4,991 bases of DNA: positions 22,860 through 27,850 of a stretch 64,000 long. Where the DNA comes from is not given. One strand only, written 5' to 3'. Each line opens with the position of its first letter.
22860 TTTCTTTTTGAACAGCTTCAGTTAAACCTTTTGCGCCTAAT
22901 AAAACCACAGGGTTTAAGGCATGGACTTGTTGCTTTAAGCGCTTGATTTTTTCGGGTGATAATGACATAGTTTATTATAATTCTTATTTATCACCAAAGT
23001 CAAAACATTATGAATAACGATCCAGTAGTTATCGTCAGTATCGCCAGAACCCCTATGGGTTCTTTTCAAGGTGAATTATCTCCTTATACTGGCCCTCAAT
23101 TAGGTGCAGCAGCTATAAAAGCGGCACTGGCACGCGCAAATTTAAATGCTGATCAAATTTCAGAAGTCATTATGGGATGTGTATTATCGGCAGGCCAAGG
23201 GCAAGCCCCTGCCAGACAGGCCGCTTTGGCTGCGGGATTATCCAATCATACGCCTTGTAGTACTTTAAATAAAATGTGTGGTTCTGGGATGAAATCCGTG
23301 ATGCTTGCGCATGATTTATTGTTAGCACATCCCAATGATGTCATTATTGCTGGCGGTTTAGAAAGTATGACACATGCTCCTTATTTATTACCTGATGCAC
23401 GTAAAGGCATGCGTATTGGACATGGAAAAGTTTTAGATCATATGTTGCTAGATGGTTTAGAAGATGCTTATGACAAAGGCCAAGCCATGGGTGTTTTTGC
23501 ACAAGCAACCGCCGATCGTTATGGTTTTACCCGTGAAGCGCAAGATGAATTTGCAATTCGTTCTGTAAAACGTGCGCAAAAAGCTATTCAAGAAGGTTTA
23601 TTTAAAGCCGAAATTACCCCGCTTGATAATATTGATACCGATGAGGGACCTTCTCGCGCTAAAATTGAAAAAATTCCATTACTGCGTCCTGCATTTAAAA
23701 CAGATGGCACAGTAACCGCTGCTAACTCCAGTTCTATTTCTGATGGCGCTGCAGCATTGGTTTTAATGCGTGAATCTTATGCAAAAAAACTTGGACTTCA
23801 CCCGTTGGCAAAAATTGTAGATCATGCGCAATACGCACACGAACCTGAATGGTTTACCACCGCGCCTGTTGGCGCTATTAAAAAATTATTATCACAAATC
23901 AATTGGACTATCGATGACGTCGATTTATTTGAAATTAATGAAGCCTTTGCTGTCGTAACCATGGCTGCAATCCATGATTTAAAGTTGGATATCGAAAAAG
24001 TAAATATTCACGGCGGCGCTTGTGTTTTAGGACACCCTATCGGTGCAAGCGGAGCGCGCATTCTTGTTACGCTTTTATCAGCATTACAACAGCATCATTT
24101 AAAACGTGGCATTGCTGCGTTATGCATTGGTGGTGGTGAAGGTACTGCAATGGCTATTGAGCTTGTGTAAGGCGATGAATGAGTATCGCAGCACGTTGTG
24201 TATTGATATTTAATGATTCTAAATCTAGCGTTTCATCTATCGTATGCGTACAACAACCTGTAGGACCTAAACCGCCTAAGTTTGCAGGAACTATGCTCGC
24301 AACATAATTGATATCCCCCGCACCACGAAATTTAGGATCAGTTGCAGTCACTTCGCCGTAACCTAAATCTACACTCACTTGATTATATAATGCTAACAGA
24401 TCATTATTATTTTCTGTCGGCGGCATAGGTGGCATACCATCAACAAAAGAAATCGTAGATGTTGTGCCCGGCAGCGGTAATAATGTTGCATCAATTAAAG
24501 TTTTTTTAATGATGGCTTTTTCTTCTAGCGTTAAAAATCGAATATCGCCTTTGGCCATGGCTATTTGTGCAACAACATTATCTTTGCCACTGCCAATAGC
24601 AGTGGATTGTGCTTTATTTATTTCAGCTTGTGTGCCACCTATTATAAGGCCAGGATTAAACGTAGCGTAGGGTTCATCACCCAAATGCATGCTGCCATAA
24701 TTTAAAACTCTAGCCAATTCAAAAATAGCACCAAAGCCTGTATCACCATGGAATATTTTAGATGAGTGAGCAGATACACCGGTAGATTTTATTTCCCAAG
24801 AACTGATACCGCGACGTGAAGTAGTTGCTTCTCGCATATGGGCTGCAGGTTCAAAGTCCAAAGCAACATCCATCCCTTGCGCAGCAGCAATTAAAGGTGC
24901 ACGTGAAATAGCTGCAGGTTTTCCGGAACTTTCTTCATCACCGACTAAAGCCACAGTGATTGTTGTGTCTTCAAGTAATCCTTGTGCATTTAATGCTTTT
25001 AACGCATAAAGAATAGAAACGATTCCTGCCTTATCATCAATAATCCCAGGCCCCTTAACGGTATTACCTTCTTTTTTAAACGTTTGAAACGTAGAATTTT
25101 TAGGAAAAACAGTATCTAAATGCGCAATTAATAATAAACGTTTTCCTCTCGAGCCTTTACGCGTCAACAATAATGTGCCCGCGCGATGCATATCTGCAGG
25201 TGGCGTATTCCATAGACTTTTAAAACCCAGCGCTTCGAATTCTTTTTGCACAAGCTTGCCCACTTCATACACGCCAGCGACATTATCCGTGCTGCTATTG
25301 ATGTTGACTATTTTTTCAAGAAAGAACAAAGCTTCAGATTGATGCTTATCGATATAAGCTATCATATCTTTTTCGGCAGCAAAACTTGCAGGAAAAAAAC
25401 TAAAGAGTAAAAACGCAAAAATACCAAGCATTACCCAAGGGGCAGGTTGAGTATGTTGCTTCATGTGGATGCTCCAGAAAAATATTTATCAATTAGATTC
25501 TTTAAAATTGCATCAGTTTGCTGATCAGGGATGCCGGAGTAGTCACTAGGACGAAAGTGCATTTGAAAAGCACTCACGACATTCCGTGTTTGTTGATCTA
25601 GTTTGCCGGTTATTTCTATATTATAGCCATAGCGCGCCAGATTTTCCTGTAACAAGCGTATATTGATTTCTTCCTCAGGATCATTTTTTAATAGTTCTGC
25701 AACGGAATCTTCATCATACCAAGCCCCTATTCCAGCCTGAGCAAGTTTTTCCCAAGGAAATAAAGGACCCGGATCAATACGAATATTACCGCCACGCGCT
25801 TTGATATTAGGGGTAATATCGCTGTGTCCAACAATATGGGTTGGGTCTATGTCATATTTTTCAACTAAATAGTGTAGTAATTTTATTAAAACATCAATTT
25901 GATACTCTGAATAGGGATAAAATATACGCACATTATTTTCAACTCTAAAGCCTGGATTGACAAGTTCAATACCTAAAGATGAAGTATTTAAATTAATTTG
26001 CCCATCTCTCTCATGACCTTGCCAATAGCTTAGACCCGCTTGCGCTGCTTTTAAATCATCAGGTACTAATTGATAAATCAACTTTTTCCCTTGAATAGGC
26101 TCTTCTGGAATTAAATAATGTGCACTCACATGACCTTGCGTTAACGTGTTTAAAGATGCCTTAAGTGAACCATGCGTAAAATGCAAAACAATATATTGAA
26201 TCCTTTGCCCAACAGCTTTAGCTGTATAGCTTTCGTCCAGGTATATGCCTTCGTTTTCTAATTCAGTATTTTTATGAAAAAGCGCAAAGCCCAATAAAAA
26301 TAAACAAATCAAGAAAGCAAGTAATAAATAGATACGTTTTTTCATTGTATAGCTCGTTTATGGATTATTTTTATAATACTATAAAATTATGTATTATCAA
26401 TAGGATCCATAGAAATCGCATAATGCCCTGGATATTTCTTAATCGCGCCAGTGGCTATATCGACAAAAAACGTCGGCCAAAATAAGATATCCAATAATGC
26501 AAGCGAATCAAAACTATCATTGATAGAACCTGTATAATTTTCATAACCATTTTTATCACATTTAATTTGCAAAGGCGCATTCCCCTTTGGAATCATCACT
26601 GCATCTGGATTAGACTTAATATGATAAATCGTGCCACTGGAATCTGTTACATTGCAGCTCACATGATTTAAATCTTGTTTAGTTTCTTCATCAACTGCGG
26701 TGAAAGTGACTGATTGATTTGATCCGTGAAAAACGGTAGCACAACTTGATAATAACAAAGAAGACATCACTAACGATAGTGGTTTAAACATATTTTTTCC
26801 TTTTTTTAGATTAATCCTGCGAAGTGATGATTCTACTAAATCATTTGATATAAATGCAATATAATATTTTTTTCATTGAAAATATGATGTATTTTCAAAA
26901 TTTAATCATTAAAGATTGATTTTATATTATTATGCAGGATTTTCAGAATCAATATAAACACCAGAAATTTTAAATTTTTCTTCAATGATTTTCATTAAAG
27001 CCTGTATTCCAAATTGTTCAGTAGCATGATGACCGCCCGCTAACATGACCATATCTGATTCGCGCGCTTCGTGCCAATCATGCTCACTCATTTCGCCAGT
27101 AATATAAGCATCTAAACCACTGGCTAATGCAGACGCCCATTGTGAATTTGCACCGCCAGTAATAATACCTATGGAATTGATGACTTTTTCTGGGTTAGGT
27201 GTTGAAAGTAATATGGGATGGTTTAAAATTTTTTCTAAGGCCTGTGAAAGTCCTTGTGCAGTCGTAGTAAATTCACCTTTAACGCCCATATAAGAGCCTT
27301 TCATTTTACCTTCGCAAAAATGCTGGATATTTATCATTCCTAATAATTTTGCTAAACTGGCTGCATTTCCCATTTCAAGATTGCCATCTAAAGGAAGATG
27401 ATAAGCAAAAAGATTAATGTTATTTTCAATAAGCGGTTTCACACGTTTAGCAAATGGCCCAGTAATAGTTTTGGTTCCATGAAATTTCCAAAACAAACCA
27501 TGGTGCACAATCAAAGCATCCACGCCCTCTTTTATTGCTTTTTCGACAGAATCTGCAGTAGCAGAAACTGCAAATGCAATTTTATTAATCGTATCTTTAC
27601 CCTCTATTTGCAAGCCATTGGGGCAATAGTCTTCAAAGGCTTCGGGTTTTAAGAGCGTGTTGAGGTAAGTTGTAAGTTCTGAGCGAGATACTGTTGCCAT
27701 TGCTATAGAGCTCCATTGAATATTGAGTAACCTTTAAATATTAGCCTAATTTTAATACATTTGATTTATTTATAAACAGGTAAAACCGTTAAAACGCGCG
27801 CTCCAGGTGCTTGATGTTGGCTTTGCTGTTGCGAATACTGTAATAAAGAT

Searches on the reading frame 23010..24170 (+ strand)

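Call 36: search_protein_families(library=pfam, proteins=[window:23010-24170:+], max_evalue=0.001)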
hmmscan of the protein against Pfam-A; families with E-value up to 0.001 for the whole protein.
window:23010-24170:+ (386 aa): 3 families
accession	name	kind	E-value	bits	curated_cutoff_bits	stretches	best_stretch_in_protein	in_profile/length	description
PF00108.29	Thiolase_N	-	5.9e-83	278.7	26.4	1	6-256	1-260/260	Thiolase, N-terminal domain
PF02803.24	Thiolase_C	-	1.1e-44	151.4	27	1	264-384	2-122/123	Thiolase, C-terminal domain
PF22691.2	Thiolase_C_1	-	0.00069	19.8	28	0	268-325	2-59/144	Thiolase C-terminal domain-like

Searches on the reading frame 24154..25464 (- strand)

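Call 36: search_protein_families(library=pfam, proteins=[window:24154-25464:-], max_evalue=0.001)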
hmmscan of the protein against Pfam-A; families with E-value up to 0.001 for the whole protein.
window:24154-25464:- (436 aa): 3 families
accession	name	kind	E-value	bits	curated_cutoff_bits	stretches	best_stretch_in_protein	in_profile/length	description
PF01546.33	Peptidase_M20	-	7.7e-21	75.4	24.6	1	111-423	1-198/206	Peptidase family M20/M25/M40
PF07687.19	M20_dimer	-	1.4e-08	35.1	21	1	216-324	2-96/107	Peptidase dimerisation domain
PF04389.22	Peptidase_M28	-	9.3e-07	29.2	21.3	1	102-179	6-68/193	Peptidase family M28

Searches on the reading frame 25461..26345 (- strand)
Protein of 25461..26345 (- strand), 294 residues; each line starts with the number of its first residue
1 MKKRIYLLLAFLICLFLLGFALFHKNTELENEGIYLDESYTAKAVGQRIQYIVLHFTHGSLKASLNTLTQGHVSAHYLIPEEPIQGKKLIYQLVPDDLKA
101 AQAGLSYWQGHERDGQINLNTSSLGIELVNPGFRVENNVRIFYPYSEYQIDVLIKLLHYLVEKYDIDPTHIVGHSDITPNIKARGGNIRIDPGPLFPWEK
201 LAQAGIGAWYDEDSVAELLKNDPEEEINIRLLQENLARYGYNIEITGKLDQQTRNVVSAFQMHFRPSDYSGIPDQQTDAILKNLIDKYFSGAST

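Call 5: search_protein_families(library=pfam, proteins=[window:25461-26345:-], max_evalue=0.01)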
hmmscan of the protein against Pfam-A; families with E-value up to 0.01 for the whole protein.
window:25461-26345:- (294 aa): 2 families
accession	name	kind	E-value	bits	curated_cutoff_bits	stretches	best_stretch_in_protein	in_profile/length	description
PF01510.30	Amidase_2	-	2e-20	73.9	26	1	47-187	3-124/131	N-acetylmuramoyl-L-alanine amidase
PF01471.23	PG_binding_1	-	4e-12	46.6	23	1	228-278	4-54/57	Putative peptidoglycan binding domain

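Call 79: list_cluster_members(proteins=[window:25461-26345:-, window:26387-26791:-, window:26930-27700:-, window:30561-30968:+, window:31017-31841:-, window:24154-25464:-, window:23010-24170:+, P0001, window:33155-33580:+, window:32358-32780:+])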
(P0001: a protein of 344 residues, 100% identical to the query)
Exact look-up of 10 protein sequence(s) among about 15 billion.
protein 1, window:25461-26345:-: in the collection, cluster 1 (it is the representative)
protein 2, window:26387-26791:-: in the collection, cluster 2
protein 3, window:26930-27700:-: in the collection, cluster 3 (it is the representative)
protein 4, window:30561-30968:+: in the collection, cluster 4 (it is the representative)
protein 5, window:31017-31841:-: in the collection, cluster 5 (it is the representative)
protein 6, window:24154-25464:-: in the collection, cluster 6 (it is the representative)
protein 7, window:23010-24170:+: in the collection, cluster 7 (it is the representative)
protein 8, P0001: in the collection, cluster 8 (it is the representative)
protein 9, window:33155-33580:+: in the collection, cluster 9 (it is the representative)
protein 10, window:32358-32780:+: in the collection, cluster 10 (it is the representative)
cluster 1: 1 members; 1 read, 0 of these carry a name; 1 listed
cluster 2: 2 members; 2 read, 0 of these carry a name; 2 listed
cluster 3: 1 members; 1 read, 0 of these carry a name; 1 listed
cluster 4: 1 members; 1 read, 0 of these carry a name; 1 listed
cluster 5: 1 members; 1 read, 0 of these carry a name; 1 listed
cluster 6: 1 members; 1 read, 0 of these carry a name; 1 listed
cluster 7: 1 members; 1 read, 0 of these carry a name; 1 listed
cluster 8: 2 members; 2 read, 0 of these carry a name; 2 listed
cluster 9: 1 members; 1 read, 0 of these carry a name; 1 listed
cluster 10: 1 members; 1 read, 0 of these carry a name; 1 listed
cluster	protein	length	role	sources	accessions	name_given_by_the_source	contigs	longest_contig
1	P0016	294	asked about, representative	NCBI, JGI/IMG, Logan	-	-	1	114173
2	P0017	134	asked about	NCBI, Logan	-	-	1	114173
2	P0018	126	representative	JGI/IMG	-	-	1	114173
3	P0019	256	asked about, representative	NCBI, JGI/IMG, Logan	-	-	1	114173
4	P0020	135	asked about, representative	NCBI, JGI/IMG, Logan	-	-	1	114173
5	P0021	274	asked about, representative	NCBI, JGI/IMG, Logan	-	-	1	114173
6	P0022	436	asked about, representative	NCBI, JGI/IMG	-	-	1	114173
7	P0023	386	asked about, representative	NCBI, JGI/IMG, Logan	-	-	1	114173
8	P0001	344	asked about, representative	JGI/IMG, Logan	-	-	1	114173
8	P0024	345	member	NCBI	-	-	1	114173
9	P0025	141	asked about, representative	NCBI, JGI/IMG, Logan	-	-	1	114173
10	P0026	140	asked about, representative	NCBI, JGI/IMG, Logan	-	-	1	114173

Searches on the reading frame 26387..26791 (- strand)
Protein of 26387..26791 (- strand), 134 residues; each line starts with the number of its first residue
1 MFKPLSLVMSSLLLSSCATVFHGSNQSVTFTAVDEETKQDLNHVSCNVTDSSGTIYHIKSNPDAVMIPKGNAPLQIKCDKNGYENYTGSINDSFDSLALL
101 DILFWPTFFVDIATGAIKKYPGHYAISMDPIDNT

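Call 5: search_protein_families(library=pfam, proteins=[window:26387-26791:-], max_evalue=0.01)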
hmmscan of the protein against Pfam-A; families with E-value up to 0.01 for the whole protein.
window:26387-26791:- (134 aa): 1 family
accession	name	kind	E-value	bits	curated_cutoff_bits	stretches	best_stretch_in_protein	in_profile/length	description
PF10504.14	DUF2452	-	0.0036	17.2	25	1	34-58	72-96/156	Protein of unknown function (DUF2452)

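Call 38: search_protein_families(library=padloc, proteins=[window:26387-26791:-], max_evalue=0.1)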
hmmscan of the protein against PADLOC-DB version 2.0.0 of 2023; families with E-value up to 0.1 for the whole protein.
window:26387-26791:- (134 aa): 0 families

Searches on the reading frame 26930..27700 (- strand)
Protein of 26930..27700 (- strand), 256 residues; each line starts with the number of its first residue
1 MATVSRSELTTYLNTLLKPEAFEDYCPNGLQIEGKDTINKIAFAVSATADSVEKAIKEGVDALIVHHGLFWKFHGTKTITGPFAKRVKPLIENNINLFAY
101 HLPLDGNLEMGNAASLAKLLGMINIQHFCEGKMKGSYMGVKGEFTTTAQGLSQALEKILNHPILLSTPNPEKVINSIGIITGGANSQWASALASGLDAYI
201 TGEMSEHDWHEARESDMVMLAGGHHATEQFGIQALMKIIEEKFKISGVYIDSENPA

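Call 5: search_protein_families(library=pfam, proteins=[window:26930-27700:-], max_evalue=0.01)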
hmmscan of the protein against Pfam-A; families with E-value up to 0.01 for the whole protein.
window:26930-27700:- (256 aa): 1 family
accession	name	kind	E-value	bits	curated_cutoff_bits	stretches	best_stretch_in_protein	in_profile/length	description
PF01784.24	DUF34_NIF3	-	1.2e-65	222.2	23.4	1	6-251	3-251/256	Duf34/NIF3 (NGG1p interacting factor 3)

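Call 6: search_protein_families(library=ncbifam, proteins=[window:26930-27700:-], max_evalue=0.01)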
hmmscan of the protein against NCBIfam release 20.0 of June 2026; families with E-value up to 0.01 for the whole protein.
window:26930-27700:- (256 aa): 2 families
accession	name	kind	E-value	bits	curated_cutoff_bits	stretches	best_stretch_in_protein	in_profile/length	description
NF008064.0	PRK10799.1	equivalog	1.8e-56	191.8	414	1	7-256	4-247/247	type 2 GTP cyclohydrolase I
TIGR00486.1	YbgI_SA1388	equivalog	2e-50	171.8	130.55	1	7-254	4-248/250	Nif3-like dinuclear metal center hexameric protein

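Call 19: find_related_loci(query=window:26930-27700:-, collection=genome_contigs, flank=6000)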
Query window:26930-27700:- (256 aa) in genome_contigs; peptide patterns used: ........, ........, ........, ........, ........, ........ (x = any residue, [..] = any of these).
143 stretches matched a pattern; 87 encode a relative of the query (tblastn E <= 1e-3); the best 80 are kept; 80 distinct loci.
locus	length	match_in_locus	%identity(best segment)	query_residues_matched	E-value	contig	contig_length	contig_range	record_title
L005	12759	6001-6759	75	4-256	2e-124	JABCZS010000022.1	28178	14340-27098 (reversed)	MAG: Gammaproteobacteria bacterium isolate BWOrgControl_Nextera69_MAG3 3300020615.a:Ga0206861_1052, whole genome shotgun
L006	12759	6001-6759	63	4-256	8e-106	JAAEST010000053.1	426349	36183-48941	MAG: Oligoflexia bacterium isolate Ust_19 UstG_CONTIG2344598, whole genome shotgun sequence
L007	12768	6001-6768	63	1-256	2e-105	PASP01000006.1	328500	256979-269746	MAG: Halobacteriovoraceae bacterium isolate SAT179 84309, whole genome shotgun sequence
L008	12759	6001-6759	61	4-256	2e-104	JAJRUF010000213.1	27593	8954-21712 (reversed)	MAG: Gammaproteobacteria bacterium isolate Dive96_bin10.159 k141_3408676, whole genome shotgun sequence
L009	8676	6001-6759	60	4-256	6e-104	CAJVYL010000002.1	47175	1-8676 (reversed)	MAG TPA_asm: uncultured Methylococcales bacterium isolate SRR5469033_bin.11_MetaBAT_v2.12.1_MAG genome assembly, contig:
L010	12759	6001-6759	61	4-256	1e-102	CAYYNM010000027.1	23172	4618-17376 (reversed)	MAG TPA_asm: uncultured Methylomarinum sp. isolate SRP128015_co3_140 genome assembly, contig: NODE_2085_length_23172_cov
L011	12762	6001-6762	58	3-256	3e-102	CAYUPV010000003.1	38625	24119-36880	MAG TPA_asm: uncultured Methylococcales bacterium isolate binchicken_co172_201 genome assembly, contig: NODE_660_length_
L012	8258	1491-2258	59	1-256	6e-102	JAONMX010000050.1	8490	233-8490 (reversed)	Bacteriovoracaceae bacterium isolate AH-541-E20 AH-541-E20_NODE_51, whole genome shotgun sequence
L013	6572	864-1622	60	4-256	1e-101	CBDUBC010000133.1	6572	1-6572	MAG TPA_asm: uncultured bacterium isolate ERR2431953_binner23_Refined_63 genome assembly, contig: ERZ23880187.14511, who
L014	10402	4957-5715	60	4-256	3e-100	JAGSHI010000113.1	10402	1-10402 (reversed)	MAG: Bacteriovoracaceae bacterium isolate GY13CL_bin.21 k141_835072_length_10402_cov_12.7099, whole genome shotgun seque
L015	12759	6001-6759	61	4-256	3e-100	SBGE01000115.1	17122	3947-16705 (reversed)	MAG: Deltaproteobacteria bacterium isolate M0603 scaffold_351_1, whole genome shotgun sequence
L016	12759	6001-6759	61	4-256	2e-99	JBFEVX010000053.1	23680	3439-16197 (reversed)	MAG: Bacteriovoracaceae bacterium isolate Mix_mud08.2021.06.43 k141_1752208_length_23680_cov_9.0000, whole genome shotgu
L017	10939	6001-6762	57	3-256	4e-99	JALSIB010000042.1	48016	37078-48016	MAG: Methylothermaceae bacterium isolate 354-166_metabat2_scaf2bin.009 354-166_scaffold_587_c1, whole genome shotgun seq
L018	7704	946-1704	60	4-256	4e-99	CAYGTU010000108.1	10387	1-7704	MAG TPA_asm: uncultured Bacteriovoracaceae bacterium isolate ERP117304_co1_42 genome assembly, contig: NODE_5892_length_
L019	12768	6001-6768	57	1-256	8e-99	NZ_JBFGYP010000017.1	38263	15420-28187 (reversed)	MAG: Halobacteriovorax sp. isolate Mix_sand06.2021.04.G.18 k141_481025_length_38263_cov_39.0901, whole genome shotgun se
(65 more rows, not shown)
